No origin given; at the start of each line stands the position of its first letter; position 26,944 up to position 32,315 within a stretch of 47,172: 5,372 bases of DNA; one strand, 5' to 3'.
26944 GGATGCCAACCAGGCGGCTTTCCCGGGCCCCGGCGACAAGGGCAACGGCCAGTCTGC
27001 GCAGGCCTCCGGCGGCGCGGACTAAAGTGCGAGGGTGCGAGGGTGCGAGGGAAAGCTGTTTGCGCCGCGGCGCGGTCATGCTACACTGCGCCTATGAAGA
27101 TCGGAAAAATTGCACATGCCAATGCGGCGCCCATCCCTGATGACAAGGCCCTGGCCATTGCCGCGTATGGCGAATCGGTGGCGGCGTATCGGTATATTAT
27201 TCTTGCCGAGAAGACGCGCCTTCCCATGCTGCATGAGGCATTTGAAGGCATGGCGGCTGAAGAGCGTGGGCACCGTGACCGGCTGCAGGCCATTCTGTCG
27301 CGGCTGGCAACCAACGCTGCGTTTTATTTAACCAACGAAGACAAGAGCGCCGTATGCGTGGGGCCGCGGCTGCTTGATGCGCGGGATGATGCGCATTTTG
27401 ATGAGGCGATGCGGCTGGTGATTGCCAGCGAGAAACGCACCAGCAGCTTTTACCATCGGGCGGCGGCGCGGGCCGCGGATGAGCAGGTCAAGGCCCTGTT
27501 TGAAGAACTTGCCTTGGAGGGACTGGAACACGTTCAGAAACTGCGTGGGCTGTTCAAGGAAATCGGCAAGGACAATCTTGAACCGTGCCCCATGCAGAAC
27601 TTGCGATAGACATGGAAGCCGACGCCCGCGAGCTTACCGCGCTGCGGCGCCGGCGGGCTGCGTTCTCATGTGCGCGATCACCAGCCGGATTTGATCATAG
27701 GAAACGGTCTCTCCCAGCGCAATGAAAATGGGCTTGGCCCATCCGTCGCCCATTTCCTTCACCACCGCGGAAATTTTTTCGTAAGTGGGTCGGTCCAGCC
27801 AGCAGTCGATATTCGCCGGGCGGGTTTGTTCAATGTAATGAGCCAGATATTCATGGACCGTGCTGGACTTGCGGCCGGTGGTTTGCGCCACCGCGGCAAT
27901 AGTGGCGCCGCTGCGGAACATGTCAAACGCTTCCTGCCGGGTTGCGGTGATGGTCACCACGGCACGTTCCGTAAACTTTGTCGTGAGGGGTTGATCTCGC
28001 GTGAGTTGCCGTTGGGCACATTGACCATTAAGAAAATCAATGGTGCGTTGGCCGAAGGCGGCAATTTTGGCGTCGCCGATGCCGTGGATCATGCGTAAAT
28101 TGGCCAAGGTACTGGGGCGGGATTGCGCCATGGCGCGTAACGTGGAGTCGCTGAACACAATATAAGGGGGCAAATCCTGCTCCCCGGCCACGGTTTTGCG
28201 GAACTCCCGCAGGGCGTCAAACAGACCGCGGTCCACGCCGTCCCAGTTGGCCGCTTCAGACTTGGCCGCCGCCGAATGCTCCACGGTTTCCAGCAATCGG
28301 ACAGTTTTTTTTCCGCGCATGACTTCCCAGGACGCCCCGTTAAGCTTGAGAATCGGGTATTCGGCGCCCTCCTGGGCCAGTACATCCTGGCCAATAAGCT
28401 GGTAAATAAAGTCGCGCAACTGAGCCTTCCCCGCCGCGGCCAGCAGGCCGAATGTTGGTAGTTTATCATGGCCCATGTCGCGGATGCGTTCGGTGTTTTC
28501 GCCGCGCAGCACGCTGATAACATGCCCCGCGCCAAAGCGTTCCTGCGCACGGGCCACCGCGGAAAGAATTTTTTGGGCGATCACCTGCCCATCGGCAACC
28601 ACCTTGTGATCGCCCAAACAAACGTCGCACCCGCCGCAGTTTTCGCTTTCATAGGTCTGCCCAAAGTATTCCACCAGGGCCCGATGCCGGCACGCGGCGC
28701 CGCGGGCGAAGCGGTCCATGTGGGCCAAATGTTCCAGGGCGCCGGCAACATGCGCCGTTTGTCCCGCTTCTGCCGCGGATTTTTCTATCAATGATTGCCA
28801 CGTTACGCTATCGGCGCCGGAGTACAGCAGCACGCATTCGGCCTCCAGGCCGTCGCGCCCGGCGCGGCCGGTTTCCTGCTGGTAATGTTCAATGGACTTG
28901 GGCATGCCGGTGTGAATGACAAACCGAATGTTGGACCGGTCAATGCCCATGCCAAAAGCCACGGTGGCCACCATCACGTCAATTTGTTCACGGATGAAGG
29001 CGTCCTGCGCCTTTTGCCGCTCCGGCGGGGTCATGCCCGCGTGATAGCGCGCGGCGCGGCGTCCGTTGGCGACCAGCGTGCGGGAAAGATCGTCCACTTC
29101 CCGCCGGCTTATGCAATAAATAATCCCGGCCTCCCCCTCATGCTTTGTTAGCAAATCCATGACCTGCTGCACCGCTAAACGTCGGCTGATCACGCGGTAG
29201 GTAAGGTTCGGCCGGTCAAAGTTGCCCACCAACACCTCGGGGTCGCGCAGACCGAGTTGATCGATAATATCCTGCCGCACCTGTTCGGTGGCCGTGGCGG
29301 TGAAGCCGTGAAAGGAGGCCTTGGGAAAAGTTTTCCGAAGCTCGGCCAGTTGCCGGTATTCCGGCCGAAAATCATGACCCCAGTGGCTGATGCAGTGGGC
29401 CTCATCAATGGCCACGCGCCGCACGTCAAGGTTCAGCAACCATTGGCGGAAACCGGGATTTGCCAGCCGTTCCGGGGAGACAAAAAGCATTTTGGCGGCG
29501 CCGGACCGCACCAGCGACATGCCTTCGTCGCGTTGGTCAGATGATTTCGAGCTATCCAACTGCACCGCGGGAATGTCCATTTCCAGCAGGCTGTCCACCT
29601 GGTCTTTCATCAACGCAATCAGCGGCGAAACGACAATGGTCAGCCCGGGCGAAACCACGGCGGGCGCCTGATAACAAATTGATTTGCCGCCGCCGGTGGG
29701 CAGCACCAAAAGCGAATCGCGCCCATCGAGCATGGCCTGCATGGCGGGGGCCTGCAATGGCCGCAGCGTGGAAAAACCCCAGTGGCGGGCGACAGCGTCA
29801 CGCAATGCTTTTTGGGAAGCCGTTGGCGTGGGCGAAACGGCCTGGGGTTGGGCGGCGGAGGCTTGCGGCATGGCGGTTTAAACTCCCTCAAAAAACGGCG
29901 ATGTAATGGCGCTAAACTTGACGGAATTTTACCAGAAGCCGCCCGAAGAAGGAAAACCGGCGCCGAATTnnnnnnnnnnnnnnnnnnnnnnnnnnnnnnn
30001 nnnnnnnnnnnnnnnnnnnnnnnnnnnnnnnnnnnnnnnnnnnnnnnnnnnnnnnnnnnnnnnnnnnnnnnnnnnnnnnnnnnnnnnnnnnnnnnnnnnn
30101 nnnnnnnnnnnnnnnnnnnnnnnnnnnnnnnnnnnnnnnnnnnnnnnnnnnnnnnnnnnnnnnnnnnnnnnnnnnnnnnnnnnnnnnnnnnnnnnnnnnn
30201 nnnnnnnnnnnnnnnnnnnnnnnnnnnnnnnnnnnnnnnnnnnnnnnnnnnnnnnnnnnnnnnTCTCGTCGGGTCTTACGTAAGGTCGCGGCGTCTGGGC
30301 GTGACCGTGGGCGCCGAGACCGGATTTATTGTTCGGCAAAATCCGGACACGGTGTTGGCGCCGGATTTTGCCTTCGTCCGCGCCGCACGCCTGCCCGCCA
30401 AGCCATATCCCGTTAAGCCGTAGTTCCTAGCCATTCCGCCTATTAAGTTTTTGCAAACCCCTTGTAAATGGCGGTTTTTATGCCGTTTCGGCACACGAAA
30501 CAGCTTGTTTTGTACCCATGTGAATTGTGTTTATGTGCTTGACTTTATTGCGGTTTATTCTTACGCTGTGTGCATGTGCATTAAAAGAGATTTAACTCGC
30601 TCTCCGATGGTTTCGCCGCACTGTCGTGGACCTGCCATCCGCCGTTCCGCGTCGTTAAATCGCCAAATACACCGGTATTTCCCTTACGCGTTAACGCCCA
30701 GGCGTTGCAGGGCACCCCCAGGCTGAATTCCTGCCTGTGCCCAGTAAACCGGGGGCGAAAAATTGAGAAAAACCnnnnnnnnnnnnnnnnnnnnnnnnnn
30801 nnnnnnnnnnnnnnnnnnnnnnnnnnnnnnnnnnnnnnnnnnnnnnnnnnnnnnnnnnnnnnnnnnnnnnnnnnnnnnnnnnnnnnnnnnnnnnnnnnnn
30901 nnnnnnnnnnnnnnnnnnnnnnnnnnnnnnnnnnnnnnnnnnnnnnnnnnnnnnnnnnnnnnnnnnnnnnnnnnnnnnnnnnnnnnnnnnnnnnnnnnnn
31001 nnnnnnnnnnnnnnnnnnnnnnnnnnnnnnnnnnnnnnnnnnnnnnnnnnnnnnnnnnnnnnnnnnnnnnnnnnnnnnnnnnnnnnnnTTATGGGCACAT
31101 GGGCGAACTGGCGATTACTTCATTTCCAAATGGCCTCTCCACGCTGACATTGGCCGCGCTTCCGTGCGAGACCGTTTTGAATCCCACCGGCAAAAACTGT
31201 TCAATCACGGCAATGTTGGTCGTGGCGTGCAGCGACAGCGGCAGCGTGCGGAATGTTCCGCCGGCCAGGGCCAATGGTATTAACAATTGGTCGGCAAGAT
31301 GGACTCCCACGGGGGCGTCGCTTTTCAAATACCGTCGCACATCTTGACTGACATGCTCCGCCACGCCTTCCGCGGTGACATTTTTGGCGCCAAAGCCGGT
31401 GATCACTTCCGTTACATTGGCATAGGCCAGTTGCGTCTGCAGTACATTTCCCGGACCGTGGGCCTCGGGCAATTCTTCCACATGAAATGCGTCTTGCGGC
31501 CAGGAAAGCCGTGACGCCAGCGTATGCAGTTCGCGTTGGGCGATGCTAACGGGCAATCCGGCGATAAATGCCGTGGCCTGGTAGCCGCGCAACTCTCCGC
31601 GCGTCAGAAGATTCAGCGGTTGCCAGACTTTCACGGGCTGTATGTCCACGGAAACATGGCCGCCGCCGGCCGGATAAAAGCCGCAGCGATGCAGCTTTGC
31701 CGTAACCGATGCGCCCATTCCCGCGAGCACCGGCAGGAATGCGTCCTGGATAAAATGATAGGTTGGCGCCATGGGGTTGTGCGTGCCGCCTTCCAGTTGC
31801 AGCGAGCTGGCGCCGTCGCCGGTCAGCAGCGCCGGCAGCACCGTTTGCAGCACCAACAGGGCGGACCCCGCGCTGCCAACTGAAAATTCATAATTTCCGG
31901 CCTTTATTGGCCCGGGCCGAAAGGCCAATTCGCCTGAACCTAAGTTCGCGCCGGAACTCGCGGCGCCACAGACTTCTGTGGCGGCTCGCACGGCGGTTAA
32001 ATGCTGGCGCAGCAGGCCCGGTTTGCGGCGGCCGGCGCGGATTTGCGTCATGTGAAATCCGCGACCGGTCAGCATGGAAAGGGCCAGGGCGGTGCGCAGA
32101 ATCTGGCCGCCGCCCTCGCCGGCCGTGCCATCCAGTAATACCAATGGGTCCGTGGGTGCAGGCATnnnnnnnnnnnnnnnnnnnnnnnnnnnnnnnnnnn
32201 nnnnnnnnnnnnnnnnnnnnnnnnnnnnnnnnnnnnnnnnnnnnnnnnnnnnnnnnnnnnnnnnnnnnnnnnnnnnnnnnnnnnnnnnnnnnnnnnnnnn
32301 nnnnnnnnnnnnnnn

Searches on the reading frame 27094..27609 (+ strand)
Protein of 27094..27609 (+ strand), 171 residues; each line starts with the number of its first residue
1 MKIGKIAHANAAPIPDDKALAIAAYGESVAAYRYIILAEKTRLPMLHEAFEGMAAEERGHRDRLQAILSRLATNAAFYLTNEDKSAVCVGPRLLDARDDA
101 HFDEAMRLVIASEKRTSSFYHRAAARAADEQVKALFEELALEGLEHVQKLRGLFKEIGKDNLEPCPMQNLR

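Call 38: find_related_loci(query=window:27094-27609:+, collection=metagenome_contigs, flank=5000)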
Query window:27094-27609:+ (171 aa) in metagenome_contigs; peptide patterns used: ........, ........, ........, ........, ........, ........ (x = any residue, [..] = any of these).
183 stretches matched a pattern; 1 encode a relative of the query (tblastn E <= 1e-3); 1 distinct loci.
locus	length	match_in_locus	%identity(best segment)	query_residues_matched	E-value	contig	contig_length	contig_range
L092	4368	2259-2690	28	27-167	1e-10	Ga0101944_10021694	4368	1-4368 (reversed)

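Call 56: find_homologous_proteins(query=window:27094-27609:+, max_evalue=0.001)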
Query window:27094-27609:+ (171 aa): 152 proteins with E <= 0.001 among 295 candidates; the best 120 are listed.
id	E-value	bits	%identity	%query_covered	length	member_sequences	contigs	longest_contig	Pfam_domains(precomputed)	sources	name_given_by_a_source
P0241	8.4e-105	366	100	100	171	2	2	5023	PF02915.24,PF05974.19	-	-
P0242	2.3e-62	228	68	98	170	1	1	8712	PF09537.17,PF02915.24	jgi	-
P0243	4.4e-62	227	66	98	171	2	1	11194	PF09537.17,PF02915.24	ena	-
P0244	1.5e-61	225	65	98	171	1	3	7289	PF09537.17,PF02915.24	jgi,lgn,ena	-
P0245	1.6e-61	225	66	98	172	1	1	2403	PF09537.17,PF02915.24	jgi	jgi:rubrerythrin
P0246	2.9e-61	224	66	98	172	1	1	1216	PF09537.17,PF02915.24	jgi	jgi:rubrerythrin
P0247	4.6e-60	220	64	98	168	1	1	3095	PF09537.17,PF02915.24,PF13668.13,PF05974.19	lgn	-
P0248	9.9e-60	219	64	97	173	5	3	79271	PF09537.17,PF02915.24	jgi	jgi:rubrerythrin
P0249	1.0e-59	219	66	95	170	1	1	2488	PF09537.17,PF02915.24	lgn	-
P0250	1.2e-59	219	63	98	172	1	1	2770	PF09537.17,PF02915.24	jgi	jgi:rubrerythrin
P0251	3.4e-59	217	65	93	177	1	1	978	PF09537.17,PF02915.24,PF05974.19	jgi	jgi:rubrerythrin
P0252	9.8e-59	216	63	98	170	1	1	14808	PF02915.24,PF00210.31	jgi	jgi:rubrerythrin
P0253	3.1e-58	214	61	98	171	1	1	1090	PF02915.24,PF05974.19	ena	-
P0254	3.8e-58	214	63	100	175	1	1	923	PF09537.17,PF02915.24,PF05974.19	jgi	jgi:rubrerythrin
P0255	7.2e-58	213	64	98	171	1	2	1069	PF09537.17,PF02915.24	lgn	-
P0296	3.4e-55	204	63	98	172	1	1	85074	PF09537.17,PF02915.24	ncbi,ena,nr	ncbi:MAG TPA: ferritin family protein [Phycisphaerae bacterium]|nr:ferritin family protein [Phycisph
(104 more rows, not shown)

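Call 57: find_encoding_contigs(protein=P0243, flank=5000, max_places=2)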
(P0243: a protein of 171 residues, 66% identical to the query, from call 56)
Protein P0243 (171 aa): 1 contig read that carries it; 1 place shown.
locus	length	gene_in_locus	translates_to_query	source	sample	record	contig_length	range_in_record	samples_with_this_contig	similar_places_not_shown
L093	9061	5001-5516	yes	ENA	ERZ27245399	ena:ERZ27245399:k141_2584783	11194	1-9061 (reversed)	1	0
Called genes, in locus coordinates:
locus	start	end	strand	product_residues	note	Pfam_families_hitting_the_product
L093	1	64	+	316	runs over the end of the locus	PF02424:ApbE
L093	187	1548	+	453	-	PF01408:GFO_IDH_MocA, PF19051:GFO_IDH_MocA_C2, PF22725:GFO_IDH_MocA_C3 (weak)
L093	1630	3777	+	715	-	PF03130:HEAT_PBS (faint), PF13646:HEAT_2 (weak), PF02985:HEAT (faint), PF13646:HEAT_2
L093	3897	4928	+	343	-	PF06439:3keto-disac_hyd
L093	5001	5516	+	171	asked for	PF02915:Rubrerythrin, PF09537:DUF2383 (faint)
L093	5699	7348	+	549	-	PF16697:Yop-YscD_cpl, PF00498:FHA, PF01590:GAF, PF13185:GAF_2, PF13492:GAF_3, PF02518:HATPase_c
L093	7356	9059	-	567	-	?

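Call 58: find_encoding_contigs(protein=P0248, flank=5000, max_places=2)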
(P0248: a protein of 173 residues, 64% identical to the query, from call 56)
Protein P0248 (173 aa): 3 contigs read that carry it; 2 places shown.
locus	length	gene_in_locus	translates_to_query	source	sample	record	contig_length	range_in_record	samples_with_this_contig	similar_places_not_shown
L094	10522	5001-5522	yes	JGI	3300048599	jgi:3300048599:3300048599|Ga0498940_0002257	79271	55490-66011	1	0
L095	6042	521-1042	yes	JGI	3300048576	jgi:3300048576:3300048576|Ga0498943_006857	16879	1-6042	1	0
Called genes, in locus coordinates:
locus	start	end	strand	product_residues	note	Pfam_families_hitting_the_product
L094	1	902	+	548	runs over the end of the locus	PF16697:Yop-YscD_cpl, PF00498:FHA, PF01590:GAF, PF13185:GAF_2, PF13492:GAF_3, PF02518:HATPase_c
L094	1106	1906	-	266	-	-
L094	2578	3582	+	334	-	PF20030:bpMoxR, PF00004:AAA (weak), PF07726:AAA_3, PF07728:AAA_5, PF17863:AAA_lid_2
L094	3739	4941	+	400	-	PF01882:DUF58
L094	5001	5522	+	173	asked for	PF02915:Rubrerythrin, PF09537:DUF2383 (faint)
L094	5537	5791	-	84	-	-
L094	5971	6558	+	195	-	PF01668:SmpB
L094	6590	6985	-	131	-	-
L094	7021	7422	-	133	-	-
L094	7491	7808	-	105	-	-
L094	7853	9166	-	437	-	PF00482:T2SSF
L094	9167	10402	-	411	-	PF28597:T2SSF_N (weak), PF00482:T2SSF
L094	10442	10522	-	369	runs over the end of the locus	PF00437:T2SSE, PF13191:AAA_16 (faint)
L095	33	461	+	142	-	-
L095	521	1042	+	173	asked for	PF02915:Rubrerythrin, PF09537:DUF2383 (faint)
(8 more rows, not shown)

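Call 59: find_encoding_contigs(protein=P0296, flank=5000, max_places=2)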
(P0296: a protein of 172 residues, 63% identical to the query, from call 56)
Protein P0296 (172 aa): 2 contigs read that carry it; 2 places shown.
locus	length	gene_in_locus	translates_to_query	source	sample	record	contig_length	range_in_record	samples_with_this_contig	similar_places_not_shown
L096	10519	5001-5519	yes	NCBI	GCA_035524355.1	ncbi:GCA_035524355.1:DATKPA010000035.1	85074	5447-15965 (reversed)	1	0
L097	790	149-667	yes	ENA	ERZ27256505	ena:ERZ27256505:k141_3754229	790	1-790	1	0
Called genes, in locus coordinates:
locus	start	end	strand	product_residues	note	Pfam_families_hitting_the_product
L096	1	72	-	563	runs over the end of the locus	-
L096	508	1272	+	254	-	PF00005:ABC_tran, PF13304:AAA_21 (faint)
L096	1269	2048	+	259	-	PF02405:MlaE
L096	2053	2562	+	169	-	PF02470:MlaD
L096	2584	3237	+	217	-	PF05494:MlaC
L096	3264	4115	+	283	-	-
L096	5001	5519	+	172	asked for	PF02915:Rubrerythrin, PF09537:DUF2383 (faint)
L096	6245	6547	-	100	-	PF03852:Vsr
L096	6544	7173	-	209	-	-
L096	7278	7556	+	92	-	PF13560:HTH_31, PF01381:HTH_3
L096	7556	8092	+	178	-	-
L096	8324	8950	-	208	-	-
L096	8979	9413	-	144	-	PF07332:Phage_holin_3_6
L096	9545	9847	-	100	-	PF19029:DUF883_C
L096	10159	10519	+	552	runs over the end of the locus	PF16697:Yop-YscD_cpl, PF00498:FHA, PF01590:GAF, PF13185:GAF_2, PF13492:GAF_3, PF02518:HATPase_c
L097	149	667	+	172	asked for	PF02915:Rubrerythrin, PF09537:DUF2383 (faint)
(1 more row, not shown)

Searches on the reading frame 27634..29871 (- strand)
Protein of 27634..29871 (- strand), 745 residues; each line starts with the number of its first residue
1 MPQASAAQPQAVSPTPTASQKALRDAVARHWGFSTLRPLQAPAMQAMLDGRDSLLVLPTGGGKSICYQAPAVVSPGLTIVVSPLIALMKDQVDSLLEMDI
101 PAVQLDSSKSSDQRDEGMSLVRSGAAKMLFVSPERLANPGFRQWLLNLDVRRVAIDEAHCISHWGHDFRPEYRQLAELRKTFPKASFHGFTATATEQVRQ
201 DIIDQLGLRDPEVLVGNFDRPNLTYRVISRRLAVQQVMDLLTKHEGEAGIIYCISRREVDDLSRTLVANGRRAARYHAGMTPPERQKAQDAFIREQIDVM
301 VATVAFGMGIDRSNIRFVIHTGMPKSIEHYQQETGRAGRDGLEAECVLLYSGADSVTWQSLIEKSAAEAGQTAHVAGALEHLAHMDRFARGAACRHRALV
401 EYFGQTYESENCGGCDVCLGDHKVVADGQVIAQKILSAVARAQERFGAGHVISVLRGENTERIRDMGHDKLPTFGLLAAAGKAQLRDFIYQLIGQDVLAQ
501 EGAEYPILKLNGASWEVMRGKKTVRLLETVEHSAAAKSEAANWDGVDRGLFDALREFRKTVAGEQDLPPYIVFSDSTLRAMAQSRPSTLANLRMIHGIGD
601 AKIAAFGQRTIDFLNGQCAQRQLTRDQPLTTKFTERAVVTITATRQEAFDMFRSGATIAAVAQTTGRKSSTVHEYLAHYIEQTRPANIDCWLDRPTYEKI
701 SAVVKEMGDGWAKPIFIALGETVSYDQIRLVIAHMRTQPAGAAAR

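Call 40: search_protein_families(library=pfam, proteins=[window:27634-29871:-], max_evalue=0.001)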
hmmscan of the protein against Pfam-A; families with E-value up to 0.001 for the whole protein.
window:27634-29871:- (745 aa): 7 families
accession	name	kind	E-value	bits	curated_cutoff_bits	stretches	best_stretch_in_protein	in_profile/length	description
PF09382.16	RQC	-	6.8e-31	106.9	23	1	425-533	4-112/114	RQC domain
PF00271.37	Helicase_C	-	2.8e-24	85.9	23.5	1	235-341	4-110/110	Helicase conserved C-terminal domain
PF00270.35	DEAD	-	8e-23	81.4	26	1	37-199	1-165/167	DEAD/DEAH box helicase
PF00570.28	HRDC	-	1.3e-19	70.4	23.8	1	548-609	2-63/68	HRDC domain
PF14493.12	HTH_40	-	1.2e-17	64.4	27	1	644-732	1-89/89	Helix-turn-helix domain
PF16124.10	RecQ_Zn_bind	-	1.4e-12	48.5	25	1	353-419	2-66/66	RecQ zinc-binding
PF04851.21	ResIII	-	0.00049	20.5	22.5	1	35-194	3-162/164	Type III restriction enzyme, res subunit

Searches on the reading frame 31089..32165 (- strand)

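Call 40: search_protein_families(library=pfam, proteins=[window:31089-32165:-], max_evalue=0.001)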
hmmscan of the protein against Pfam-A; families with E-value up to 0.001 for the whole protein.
window:31089-32165:- (358 aa): 2 families
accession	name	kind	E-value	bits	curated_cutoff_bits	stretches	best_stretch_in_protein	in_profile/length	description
PF01137.26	RTC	-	1.5e-75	253.6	27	1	16-330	2-220/221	RNA 3'-terminal phosphate cyclase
PF05189.18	RTC_insert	-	6.8e-11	42.9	23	1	188-280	2-101/102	RNA 3'-terminal phosphate cyclase (RTC), insert domain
